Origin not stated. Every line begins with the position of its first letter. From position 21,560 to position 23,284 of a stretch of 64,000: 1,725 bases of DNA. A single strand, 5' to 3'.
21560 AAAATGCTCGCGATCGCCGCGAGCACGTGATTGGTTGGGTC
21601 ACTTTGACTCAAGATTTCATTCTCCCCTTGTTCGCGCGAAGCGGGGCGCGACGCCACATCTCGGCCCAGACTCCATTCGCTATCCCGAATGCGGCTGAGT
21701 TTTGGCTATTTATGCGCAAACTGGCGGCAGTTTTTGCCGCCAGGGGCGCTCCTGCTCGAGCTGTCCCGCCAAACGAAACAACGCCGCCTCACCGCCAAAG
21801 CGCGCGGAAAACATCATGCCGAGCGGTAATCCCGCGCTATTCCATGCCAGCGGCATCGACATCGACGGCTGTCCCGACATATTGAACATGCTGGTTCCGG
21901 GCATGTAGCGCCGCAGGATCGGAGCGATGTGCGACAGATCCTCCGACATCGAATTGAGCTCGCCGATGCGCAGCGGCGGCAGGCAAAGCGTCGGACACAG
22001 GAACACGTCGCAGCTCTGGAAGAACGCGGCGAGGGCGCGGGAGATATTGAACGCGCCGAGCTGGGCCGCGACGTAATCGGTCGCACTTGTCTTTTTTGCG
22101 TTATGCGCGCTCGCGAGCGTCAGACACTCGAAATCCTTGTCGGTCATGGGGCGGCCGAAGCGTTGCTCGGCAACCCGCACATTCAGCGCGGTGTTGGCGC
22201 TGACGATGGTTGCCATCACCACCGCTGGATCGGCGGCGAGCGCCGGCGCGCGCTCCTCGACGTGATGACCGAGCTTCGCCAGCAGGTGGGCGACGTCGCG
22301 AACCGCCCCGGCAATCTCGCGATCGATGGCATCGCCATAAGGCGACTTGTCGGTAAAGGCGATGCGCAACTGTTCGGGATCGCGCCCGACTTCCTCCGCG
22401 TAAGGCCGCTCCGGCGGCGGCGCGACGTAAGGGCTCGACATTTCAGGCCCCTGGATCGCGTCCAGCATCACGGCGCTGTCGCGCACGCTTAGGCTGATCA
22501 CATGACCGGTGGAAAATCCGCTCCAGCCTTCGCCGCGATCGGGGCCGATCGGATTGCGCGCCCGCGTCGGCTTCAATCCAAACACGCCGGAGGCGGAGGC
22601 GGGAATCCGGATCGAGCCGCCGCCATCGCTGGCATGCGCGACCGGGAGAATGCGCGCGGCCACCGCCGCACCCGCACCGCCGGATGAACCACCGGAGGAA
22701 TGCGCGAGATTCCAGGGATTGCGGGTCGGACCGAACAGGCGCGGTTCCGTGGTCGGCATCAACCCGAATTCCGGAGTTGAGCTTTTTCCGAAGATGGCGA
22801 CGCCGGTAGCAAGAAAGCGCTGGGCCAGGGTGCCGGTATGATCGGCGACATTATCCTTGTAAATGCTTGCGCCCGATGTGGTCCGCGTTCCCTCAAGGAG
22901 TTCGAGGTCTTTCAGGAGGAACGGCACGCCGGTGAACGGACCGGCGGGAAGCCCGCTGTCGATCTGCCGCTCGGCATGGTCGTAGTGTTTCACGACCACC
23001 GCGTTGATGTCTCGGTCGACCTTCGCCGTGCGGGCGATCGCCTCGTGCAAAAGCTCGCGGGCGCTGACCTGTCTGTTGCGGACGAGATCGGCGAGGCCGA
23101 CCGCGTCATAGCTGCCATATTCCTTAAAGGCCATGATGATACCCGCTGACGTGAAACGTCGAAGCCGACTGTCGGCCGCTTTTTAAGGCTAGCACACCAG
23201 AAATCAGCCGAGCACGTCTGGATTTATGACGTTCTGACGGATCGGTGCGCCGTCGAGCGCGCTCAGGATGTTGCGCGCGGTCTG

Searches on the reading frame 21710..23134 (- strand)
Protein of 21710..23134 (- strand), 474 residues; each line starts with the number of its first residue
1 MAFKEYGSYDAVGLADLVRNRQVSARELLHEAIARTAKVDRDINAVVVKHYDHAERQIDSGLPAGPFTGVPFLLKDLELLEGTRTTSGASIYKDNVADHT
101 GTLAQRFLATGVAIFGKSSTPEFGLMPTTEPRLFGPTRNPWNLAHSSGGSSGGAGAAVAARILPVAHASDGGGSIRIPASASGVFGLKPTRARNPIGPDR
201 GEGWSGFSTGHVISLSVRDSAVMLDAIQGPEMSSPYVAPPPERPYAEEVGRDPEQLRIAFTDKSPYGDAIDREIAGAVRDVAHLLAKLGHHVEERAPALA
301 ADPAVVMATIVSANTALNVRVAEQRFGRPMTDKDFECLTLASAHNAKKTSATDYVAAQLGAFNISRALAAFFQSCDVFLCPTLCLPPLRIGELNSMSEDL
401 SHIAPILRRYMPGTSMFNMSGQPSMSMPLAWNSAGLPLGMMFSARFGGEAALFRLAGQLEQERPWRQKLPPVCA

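Call 22: search_protein_families(library=pfam, proteins=[window:21710-23134:-], max_evalue=0.001)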
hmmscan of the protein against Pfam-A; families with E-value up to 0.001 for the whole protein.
window:21710-23134:- (474 aa): 1 family
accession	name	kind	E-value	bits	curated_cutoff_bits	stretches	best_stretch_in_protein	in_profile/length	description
PF01425.27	Amidase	-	3e-84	284.1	27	1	27-452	1-444/445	Amidase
